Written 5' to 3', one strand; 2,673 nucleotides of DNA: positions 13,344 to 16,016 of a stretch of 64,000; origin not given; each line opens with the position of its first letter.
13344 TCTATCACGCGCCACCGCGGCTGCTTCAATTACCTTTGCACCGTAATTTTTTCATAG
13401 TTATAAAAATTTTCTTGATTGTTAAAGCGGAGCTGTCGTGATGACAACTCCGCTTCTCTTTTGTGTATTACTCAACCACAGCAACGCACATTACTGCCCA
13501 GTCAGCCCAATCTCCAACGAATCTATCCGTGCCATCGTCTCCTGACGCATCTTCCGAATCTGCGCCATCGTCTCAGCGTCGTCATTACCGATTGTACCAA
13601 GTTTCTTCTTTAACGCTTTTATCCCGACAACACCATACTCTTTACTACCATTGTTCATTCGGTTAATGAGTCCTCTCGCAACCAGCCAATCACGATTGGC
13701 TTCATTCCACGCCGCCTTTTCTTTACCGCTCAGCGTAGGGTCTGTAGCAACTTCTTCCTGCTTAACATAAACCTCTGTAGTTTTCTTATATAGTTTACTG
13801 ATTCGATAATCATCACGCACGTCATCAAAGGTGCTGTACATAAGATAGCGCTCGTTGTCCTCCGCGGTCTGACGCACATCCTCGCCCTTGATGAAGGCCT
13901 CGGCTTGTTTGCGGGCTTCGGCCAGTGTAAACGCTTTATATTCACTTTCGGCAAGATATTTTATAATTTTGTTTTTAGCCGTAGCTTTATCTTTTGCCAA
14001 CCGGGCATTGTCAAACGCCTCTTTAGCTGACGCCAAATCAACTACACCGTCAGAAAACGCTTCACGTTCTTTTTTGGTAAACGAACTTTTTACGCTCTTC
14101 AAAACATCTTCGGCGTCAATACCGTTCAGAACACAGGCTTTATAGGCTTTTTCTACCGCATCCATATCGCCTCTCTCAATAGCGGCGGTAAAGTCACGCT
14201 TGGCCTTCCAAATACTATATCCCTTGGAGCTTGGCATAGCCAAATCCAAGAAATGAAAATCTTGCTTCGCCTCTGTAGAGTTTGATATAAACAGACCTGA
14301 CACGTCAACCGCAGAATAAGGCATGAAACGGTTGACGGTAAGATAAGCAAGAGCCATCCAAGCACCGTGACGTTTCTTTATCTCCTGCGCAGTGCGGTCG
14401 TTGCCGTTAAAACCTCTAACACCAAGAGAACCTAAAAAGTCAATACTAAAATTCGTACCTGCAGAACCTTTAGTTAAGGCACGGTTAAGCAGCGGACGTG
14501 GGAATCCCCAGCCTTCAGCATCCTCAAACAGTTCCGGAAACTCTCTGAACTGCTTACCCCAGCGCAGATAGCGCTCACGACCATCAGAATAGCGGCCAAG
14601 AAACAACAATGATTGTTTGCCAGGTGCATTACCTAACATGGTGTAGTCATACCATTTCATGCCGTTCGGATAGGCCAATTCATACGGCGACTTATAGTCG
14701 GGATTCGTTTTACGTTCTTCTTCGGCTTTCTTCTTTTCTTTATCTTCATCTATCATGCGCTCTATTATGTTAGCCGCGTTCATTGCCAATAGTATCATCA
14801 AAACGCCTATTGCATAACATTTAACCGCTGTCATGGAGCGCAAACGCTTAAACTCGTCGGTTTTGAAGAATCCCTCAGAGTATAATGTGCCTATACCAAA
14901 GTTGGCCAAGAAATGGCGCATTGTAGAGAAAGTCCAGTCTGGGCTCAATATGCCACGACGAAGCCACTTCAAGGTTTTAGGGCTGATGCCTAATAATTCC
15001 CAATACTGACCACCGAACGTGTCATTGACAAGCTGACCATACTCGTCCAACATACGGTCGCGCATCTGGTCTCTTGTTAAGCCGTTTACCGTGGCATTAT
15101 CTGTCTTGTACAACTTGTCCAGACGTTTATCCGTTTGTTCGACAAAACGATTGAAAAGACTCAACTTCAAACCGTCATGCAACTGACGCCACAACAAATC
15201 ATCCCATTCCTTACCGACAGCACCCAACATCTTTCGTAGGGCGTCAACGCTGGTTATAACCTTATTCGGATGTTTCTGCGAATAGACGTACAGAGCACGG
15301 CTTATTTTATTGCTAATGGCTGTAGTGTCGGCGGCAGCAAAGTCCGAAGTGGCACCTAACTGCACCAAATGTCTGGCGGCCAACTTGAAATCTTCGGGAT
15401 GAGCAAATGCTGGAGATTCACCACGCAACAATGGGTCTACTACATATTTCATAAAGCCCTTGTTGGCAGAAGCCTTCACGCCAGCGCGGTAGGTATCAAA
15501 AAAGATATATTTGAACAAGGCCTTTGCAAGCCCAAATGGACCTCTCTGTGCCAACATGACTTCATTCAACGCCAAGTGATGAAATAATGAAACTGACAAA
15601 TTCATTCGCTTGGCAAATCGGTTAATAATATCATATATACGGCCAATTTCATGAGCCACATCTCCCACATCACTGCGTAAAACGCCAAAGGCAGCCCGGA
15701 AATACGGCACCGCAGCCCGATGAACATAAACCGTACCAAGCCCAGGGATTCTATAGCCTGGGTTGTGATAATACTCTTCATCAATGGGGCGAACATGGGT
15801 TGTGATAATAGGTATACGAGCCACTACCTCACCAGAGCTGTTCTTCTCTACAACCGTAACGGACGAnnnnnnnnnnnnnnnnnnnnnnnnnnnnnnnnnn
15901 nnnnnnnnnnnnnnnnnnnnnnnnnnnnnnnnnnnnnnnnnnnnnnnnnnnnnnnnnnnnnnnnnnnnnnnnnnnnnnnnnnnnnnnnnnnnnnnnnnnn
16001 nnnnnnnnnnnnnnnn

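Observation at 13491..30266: A single 16.8-kb ORF (5,591 aa) fills more than half of the visible phage module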

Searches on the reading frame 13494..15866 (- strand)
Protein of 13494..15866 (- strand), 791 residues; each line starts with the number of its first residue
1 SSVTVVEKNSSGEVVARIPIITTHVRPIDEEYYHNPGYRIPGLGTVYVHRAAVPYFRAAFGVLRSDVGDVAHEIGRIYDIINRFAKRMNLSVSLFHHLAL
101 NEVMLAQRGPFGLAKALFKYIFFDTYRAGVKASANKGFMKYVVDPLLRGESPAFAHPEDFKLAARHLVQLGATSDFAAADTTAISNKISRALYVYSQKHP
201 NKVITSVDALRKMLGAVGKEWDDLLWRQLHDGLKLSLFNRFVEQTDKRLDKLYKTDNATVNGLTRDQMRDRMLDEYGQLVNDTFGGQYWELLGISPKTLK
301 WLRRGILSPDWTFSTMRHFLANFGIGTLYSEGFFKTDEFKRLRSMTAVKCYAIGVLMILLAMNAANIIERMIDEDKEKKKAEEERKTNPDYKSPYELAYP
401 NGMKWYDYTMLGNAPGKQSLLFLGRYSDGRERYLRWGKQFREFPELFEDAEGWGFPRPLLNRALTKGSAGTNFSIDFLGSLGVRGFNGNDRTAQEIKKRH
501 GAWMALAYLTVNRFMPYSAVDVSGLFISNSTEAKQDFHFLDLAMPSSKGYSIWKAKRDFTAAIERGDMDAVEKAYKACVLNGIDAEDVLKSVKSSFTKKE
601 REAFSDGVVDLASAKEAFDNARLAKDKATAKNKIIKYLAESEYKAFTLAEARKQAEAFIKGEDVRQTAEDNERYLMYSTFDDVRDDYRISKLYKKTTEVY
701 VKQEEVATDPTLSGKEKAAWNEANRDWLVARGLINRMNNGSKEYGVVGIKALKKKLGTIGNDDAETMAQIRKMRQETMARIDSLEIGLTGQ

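Call 4: search_protein_families(library=pfam, proteins=[window:13494-15866:-], max_evalue=0.1)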
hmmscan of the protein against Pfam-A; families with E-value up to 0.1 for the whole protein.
window:13494-15866:- (791 aa): 0 families

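Call 5: search_protein_families(library=phrogs, proteins=[window:13494-15866:-], max_evalue=0.01)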
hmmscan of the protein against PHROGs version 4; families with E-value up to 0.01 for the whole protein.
window:13494-15866:- (791 aa): 0 families

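Call 107: search_protein_families(library=ncbifam, proteins=[window:13494-15866:-], max_evalue=0.01)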
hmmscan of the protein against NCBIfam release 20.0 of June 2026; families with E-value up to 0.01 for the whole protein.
window:13494-15866:- (791 aa): 0 families
